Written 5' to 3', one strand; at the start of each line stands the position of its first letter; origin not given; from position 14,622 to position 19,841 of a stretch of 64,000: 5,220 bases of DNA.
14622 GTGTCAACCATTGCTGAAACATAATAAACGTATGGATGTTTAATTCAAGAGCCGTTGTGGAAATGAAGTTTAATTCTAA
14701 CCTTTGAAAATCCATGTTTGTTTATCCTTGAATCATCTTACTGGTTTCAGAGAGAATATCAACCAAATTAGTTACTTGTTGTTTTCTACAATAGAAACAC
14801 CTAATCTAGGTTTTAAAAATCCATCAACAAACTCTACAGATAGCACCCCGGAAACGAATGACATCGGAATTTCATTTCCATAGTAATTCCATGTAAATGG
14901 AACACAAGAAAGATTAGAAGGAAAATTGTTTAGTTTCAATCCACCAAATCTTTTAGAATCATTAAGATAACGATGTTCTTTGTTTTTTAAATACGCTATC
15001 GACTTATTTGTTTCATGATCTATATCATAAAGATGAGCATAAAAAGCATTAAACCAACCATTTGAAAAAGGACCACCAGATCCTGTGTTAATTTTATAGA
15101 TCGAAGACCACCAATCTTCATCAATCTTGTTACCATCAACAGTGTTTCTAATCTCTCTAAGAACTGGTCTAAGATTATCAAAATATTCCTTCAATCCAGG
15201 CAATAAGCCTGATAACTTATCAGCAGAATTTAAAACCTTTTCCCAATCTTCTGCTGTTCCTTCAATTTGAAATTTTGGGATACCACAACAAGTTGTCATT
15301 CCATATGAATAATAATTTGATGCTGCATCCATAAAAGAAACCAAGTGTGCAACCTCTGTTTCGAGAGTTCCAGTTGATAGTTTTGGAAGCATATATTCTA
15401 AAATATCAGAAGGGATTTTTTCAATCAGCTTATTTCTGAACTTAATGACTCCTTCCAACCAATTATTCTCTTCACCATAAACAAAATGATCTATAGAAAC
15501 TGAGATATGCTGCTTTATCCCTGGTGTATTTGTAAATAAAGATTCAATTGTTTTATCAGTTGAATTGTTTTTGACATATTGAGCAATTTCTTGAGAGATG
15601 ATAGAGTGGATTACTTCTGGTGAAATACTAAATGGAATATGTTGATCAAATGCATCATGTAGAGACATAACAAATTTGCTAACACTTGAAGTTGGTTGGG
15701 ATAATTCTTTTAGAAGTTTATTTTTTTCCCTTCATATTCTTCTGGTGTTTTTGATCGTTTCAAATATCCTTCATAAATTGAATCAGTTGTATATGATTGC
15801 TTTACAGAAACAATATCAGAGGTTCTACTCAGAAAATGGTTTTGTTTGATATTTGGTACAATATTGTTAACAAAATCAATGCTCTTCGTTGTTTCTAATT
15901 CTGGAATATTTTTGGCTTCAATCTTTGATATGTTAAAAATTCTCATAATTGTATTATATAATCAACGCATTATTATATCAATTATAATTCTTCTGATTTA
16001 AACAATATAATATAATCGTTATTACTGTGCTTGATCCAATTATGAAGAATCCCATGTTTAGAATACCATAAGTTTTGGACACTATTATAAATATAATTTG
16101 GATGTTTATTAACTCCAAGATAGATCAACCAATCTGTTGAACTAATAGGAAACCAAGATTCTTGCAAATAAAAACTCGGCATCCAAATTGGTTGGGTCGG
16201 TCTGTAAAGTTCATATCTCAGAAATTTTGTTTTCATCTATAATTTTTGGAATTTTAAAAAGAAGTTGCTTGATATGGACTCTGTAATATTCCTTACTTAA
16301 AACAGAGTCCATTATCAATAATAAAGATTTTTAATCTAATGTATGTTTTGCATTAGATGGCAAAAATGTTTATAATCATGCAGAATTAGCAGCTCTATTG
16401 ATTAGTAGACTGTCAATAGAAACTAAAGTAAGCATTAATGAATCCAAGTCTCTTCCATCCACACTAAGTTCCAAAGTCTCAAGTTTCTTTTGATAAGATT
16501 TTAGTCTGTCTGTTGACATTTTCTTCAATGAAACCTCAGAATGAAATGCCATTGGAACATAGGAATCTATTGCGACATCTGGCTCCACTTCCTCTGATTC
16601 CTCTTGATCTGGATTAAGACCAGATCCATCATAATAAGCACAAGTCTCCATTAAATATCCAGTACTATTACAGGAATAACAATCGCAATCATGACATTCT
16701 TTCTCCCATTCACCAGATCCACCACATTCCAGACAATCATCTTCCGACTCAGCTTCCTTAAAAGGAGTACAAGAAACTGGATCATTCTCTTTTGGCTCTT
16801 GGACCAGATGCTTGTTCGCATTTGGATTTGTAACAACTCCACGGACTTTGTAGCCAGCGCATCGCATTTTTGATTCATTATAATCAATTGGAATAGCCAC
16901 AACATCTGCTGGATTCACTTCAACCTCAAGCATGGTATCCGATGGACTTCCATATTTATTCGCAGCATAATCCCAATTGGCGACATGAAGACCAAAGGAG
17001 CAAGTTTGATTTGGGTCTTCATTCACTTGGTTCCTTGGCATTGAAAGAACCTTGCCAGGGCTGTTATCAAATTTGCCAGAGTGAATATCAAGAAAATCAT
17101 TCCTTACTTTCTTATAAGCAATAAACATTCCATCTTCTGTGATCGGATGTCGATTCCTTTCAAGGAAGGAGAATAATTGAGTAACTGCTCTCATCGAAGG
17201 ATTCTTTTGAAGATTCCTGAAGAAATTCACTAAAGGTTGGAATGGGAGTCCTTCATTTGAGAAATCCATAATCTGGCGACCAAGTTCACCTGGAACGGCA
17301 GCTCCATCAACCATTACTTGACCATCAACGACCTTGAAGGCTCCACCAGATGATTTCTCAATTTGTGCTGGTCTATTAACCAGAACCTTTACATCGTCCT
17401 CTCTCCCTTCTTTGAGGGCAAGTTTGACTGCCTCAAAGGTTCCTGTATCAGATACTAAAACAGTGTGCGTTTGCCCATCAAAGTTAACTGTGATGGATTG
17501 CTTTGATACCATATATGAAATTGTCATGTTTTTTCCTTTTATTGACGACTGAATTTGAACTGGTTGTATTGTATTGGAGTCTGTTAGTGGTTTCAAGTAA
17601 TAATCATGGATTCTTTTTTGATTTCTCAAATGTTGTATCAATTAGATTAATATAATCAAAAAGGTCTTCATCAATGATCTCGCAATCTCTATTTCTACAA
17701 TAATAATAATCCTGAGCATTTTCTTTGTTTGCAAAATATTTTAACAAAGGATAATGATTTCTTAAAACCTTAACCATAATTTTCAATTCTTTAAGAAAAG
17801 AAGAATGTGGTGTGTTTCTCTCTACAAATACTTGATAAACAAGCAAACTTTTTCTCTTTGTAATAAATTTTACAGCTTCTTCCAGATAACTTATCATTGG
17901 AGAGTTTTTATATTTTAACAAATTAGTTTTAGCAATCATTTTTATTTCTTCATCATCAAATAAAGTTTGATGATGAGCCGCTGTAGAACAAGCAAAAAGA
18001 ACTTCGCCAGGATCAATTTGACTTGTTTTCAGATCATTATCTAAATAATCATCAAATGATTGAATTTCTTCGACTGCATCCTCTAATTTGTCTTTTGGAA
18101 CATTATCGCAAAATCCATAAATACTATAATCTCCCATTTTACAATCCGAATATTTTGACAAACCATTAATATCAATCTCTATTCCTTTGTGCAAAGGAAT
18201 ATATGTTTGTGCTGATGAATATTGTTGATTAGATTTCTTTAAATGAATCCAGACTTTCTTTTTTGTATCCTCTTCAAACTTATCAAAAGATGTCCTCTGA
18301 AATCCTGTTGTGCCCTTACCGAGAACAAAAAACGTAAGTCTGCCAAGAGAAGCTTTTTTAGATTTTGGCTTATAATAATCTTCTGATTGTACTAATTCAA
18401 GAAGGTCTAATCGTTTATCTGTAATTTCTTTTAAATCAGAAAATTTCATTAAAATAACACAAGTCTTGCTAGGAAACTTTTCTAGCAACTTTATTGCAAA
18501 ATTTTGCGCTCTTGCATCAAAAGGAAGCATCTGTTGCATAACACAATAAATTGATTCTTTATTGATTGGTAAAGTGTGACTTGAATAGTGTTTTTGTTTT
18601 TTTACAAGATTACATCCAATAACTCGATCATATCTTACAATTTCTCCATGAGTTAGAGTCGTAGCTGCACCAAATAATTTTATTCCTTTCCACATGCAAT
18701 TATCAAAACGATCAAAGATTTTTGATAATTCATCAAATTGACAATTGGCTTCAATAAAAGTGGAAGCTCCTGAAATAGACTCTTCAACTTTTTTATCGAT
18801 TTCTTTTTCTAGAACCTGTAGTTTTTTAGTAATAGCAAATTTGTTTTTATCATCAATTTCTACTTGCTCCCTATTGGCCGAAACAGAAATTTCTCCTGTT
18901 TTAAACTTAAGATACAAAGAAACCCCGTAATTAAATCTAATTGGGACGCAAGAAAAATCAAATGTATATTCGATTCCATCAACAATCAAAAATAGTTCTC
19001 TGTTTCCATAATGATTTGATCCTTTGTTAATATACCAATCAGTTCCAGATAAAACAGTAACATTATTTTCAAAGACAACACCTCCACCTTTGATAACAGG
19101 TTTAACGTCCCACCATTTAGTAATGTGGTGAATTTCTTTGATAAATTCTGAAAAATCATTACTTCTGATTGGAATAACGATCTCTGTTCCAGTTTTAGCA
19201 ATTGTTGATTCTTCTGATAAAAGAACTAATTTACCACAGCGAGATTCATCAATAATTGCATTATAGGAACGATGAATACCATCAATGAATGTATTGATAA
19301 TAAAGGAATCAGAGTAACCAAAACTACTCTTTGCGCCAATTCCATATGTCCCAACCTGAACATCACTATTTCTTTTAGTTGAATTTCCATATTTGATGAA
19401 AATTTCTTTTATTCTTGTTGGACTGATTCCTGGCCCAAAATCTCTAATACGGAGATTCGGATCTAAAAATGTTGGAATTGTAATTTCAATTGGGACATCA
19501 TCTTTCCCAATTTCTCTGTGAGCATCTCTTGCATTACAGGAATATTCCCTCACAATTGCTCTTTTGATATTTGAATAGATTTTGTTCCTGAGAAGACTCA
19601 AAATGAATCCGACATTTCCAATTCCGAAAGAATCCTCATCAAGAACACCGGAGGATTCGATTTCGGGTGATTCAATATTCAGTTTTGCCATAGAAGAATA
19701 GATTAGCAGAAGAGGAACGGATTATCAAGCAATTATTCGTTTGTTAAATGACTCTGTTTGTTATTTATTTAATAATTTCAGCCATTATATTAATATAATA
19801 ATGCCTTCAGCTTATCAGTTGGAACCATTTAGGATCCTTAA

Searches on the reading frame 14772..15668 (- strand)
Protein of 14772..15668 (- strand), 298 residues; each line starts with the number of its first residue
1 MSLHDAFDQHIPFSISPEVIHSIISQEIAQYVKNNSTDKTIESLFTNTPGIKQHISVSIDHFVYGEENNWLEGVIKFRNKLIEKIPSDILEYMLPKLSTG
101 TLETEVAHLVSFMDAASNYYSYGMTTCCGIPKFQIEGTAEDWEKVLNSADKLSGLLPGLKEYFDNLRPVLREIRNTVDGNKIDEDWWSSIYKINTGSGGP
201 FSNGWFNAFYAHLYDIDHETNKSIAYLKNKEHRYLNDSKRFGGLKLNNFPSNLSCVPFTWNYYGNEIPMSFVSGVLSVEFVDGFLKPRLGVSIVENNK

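Call 9: search_protein_families(library=phrogs, proteins=[window:14772-15668:-])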
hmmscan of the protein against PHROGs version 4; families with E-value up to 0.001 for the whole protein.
window:14772-15668:- (298 aa): 0 families

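Call 25: search_protein_families(library=pfam, proteins=[window:14772-15668:-], max_evalue=0.01)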
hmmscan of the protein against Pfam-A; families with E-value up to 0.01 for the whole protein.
window:14772-15668:- (298 aa): 1 family
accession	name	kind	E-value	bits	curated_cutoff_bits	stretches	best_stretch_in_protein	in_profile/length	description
PF14388.11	DUF4419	-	1.3e-51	176.3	25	1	2-289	6-299/303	Domain of unknown function (DUF4419)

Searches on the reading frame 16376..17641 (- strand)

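Call 9: search_protein_families(library=phrogs, proteins=[window:16376-17641:-])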
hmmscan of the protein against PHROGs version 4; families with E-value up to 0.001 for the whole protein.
window:16376-17641:- (421 aa): 6 families
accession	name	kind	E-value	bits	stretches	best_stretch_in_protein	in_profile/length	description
phrog_609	-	lysis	1.9e-70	239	1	31-277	807-1051/1055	RIIB lysis inhibitor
phrog_36818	-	lysis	2.3e-41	142.2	1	133-268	6-143/163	RIIB lysis inhibitor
phrog_3803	-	lysis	3.6e-39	136.3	1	28-277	261-519/530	RIIB lysis inhibitor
phrog_11221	-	lysis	1.7e-38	134.1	1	109-279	77-246/543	RIIB lysis inhibitor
phrog_2886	-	lysis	2.3e-25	90.6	1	153-276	213-338/552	RIIB lysis inhibitor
phrog_20807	-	unknown function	2.7e-05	24.8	1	242-331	46-137/222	-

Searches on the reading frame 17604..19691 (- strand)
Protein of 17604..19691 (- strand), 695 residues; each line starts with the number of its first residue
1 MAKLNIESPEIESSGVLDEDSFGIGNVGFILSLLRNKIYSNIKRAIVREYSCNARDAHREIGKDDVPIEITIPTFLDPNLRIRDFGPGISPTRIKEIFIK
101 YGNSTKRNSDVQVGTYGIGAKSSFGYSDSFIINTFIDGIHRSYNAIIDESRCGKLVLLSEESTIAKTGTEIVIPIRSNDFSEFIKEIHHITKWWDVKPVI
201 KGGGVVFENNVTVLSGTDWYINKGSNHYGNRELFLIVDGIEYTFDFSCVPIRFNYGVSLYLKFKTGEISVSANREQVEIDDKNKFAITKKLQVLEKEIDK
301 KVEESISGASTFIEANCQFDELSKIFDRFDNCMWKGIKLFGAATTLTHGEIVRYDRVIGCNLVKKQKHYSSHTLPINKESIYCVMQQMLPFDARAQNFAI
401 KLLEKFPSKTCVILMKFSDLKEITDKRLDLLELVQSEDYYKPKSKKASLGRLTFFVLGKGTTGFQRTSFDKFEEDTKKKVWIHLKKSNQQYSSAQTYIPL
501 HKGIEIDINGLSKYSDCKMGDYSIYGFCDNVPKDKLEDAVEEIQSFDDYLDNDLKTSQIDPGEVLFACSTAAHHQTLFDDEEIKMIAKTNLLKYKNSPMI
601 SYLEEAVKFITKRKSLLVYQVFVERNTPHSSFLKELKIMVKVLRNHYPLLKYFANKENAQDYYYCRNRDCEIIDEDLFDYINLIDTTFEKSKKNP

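Call 9: search_protein_families(library=phrogs, proteins=[window:17604-19691:-])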
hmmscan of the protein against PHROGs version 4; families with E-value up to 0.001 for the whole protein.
window:17604-19691:- (695 aa): 7 families
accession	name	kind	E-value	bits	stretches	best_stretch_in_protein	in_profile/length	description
phrog_612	-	lysis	8.4e-70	237.8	1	3-656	2-705/725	RIIA lysis inhibitor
phrog_2979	-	lysis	6.8e-38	131.9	1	18-317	19-332/846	RIIA lysis inhibitor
phrog_30832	-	lysis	3.6e-30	106.2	1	12-314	11-328/735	RIIA lysis inhibitor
phrog_609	-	lysis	2.2e-26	93.2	1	22-295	24-299/1055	RIIB lysis inhibitor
phrog_3661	-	lysis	1.4e-25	91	1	97-306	175-399/917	RIIA lysis inhibitor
phrog_38678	-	lysis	2.4e-22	80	1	27-193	34-204/805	RIIA lysis inhibitor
phrog_24904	-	lysis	1.6e-19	71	1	18-298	18-294/695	RIIA lysis inhibitor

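Call 14: find_encoding_contigs(protein=window:17604-19691:-, flank=10000, max_places=6)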
Protein window:17604-19691:- (695 aa): 2 contigs read that carry it; 2 places shown.
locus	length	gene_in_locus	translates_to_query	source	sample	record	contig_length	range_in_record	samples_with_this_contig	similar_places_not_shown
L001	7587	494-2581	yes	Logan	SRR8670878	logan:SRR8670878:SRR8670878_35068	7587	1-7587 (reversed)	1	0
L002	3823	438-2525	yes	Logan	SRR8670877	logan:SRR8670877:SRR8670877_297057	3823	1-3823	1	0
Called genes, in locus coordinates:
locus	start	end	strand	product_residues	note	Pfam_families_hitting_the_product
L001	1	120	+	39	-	?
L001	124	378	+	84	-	-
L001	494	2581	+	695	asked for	-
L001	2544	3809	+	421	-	PF26926:Phage_T4_rIIB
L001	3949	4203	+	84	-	-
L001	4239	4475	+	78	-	-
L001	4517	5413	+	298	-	PF14388:DUF4419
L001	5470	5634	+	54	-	-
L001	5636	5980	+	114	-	-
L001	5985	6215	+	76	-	-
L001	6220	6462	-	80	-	-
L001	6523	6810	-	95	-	-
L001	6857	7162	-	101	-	-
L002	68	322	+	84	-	-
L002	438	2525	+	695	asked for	-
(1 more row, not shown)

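Call 16: find_related_loci(query=window:17604-19691:-, collection=viral_contigs, flank=10000)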
Query window:17604-19691:- (695 aa) in viral_contigs; peptide patterns used: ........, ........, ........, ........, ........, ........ (x = any residue, [..] = any of these).
11 stretches matched a pattern, but none encodes a relative of the query by tblastn (E <= 1e-3).

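Call 17: find_homologous_proteins(query=window:17604-19691:-, max_evalue=1e-10)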
Query window:17604-19691:- (695 aa): 546 proteins with E <= 1e-10 among 8000 candidates; the best 120 are listed.
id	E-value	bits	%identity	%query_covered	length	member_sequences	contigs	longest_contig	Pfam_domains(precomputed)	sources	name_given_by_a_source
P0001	0.0e+0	1584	100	100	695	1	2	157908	-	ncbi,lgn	-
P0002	9.6e-166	571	43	99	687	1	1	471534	-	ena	-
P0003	1.6e-163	564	42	98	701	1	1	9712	-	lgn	-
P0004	1.6e-159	551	41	99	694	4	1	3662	PF13589.13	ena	-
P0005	7.6e-159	548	41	98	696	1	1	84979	-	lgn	-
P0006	2.6e-158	547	42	98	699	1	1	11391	-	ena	-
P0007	5.2e-151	523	40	98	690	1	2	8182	-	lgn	-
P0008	1.8e-132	461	39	98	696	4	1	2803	-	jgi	jgi:hypothetical protein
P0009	2.5e-129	451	37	98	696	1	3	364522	-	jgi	jgi:hypothetical protein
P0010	9.9e-127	442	37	98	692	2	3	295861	-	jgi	jgi:hypothetical protein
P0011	3.5e-125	437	36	98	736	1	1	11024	-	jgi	jgi:hypothetical protein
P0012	2.0e-120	422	39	100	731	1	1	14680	-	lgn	-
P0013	2.7e-115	405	35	98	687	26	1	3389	-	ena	-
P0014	3.8e-114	401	36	98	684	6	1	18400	-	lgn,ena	-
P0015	1.6e-112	395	37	88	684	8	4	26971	-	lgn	-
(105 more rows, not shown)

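Call 18: list_cluster_members(proteins=[P0001])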
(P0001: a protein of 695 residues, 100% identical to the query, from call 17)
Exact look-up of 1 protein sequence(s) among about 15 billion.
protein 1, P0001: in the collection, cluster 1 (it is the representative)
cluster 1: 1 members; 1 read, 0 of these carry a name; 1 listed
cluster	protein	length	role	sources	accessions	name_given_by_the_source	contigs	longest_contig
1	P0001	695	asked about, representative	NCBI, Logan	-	-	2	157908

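Call 19: find_encoding_contigs(protein=P0005, flank=10000, max_places=2)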
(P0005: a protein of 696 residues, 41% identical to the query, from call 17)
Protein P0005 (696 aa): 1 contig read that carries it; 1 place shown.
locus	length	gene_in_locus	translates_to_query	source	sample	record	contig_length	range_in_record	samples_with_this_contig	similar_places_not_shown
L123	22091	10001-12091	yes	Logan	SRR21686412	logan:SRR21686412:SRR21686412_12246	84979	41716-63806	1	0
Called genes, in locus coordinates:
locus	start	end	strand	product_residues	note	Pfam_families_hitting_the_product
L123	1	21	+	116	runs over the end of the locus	-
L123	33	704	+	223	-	-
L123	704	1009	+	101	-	-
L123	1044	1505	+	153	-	-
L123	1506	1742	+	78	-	-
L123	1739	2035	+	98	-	PF20274:cREC_REC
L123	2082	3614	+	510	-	-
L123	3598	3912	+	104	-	-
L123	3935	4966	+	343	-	PF09414:RNA_ligase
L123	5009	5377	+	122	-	-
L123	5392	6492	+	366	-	PF10127:RlaP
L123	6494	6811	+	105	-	-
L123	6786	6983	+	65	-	-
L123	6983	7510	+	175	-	-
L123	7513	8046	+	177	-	-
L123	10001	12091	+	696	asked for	-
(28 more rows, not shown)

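Call 20: find_encoding_contigs(protein=P0002, flank=10000, max_places=2)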
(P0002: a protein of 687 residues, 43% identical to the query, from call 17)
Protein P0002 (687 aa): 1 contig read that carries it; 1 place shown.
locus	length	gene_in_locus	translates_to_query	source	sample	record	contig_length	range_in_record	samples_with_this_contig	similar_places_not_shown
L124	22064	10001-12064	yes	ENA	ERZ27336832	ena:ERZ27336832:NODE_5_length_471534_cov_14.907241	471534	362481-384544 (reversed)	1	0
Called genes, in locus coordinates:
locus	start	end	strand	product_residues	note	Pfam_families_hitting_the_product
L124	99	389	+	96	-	-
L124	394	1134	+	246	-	-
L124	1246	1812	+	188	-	PF00293:NUDIX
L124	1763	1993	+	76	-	-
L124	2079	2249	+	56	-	-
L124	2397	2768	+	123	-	-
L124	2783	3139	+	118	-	-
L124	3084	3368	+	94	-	-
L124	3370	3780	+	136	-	-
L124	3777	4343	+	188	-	-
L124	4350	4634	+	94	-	-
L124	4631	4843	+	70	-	-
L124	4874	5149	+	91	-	-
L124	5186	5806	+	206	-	-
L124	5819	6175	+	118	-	-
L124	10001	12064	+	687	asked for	-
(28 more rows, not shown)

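Call 38: find_encoding_contigs(protein=P0003, flank=10000, max_places=1)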
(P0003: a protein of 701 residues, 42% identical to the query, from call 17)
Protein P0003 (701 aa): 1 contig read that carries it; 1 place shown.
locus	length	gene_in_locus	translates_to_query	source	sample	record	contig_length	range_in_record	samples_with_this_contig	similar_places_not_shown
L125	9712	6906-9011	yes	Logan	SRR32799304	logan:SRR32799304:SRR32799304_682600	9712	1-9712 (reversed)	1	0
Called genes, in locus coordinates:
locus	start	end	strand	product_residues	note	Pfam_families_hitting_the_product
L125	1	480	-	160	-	?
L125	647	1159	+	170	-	-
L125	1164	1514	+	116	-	-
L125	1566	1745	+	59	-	PF21841:DUF6900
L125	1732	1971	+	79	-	-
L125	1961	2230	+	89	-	-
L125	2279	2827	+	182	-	PF10263:SprT-like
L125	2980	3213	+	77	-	-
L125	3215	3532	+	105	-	-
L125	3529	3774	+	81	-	-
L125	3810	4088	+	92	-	-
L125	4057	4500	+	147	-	-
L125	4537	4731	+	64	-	-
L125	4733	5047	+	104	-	-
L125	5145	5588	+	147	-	-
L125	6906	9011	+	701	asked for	-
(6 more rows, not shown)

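Call 39: find_encoding_contigs(protein=P0006, flank=10000, max_places=1)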
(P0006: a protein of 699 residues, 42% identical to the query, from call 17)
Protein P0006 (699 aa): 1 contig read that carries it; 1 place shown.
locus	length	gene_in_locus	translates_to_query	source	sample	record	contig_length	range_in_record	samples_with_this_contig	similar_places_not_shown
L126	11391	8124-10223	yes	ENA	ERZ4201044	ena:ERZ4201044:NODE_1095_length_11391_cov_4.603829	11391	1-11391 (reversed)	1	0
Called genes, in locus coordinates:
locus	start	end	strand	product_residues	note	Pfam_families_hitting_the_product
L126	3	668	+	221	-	?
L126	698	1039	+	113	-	-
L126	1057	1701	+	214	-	-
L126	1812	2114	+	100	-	PF00692:dUTPase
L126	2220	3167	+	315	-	-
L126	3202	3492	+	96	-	-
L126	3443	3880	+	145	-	-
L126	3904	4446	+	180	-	-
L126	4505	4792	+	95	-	-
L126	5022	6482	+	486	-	PF20530:DUF6745 (faint)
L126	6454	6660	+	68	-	-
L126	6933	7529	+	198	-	-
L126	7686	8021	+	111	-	-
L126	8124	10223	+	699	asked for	-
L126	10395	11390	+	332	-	?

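Call 40: find_encoding_contigs(protein=P0009, flank=10000, max_places=1)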
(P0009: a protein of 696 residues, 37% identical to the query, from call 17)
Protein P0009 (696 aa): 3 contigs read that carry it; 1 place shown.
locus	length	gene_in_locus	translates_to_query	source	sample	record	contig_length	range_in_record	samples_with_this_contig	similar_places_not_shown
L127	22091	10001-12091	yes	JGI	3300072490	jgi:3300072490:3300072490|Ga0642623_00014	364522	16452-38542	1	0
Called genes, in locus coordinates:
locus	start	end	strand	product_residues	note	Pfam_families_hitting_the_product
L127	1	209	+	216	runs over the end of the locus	-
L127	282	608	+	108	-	-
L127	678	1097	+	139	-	-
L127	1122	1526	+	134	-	-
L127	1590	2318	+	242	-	PF10979:DUF2786, PF23771:DUF7168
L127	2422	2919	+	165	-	-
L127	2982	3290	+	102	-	-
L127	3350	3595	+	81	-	-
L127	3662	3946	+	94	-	-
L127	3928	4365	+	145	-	-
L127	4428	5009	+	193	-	-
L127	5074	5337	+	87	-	-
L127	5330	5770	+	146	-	-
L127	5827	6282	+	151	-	-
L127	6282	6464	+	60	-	-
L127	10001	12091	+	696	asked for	-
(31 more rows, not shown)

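Call 46: search_dna_similar(query=window:17604-19691:-, collection=phages, mode=protein, max_rows=25)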
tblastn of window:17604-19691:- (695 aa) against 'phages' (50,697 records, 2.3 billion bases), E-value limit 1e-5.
Records with a match: 2687; places in all: 2697; records where one place covers at least 80% of the query: 0.
Best place of each record, by identity: <60% 2687.
By first word of the organism name: Escherichia 912; Klebsiella 336; Vibrio 161; Salmonella 135; Shigella 118; Pseudomonas 117; Streptomyces 93; Aeromonas 80; Acinetobacter 73; Enterobacter 62; and 73 more.
By host as written in the record: Escherichia coli 364; - 339; Klebsiella pneumoniae 112; Escherichia coli O157:H7 44; Pseudomonas aeruginosa 42; Escherichia coli K-12 MG1655 41; Streptomyces griseus ATCC 10137 32; Escherichia coli K-12 31; and 641 more.
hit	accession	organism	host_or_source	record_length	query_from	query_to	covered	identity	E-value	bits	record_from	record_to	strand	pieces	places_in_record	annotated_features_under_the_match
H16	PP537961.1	Streptomyces phage Francob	Streptomyces viridochromogenes DSM40736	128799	38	477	63%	24.7%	4e-22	108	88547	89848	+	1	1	168: rIIA-like protein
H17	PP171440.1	Streptomyces phage DekoNeimoidia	soil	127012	12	423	59%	26.4%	2e-21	106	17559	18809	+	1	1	record has no annotation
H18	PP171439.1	Streptomyces phage Byblos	soil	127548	12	423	59%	26.4%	2e-21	106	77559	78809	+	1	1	record has no annotation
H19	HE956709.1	Yersinia phage phiR1-RT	Yersinia enterocolitica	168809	22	391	53%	29.3%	8e-32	139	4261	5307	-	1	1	g007: RIIA-RIIB membrane-associated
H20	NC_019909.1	Yersinia phage phiR1-RT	Yersinia enterocolitica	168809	22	391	53%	29.3%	8e-32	139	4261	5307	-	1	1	g007: RIIA lysis inhibitor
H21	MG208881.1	Escherichia phage St11Ph5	Escherichia coli 4s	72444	4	442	63%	24.1%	2e-19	99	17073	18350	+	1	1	rIIA-like protein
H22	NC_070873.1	Escherichia phage St11Ph5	Escherichia coli 4s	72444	4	442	63%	24.1%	2e-19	99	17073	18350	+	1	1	RIIA lysis inhibitor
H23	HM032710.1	Acinetobacter phage Ac42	-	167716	22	391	53%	28.4%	7e-32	139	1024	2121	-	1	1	rIIA: rIIA protector from prophage-induced early lysis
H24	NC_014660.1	Acinetobacter phage Ac42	-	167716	22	391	53%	28.4%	7e-32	139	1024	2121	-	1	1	rIIA: RIIA lysis inhibitor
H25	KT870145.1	Roseobacter phage DSS3P8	Ruegeria pomeroyi DSS-3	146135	22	447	61%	24.1%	6e-31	136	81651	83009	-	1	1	rIIA lysis inhibitor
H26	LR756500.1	uncultured phage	metagenomic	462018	12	315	44%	33.6%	8e-43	173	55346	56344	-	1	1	record has no annotation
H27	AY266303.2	Aeromonas phage Aeh1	Aeromonas hydrophila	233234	3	449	64%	22.6%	3e-23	112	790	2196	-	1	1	rIIA: membrane integrity protector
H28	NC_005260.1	Aeromonas phage Aeh1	Aeromonas hydrophila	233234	3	449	64%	22.6%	3e-23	112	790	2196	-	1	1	rIIA: RIIA lysis inhibitor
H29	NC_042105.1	Streptomyces phage BillNye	Streptomyces viridochromogenes DSM40736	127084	22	423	58%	25.1%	1e-22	110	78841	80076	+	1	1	RIIA lysis inhibitor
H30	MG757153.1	Streptomyces phage BillNye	Streptomyces viridochromogenes DSM40736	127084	22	423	58%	25.1%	1e-22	110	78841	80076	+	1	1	hypothetical protein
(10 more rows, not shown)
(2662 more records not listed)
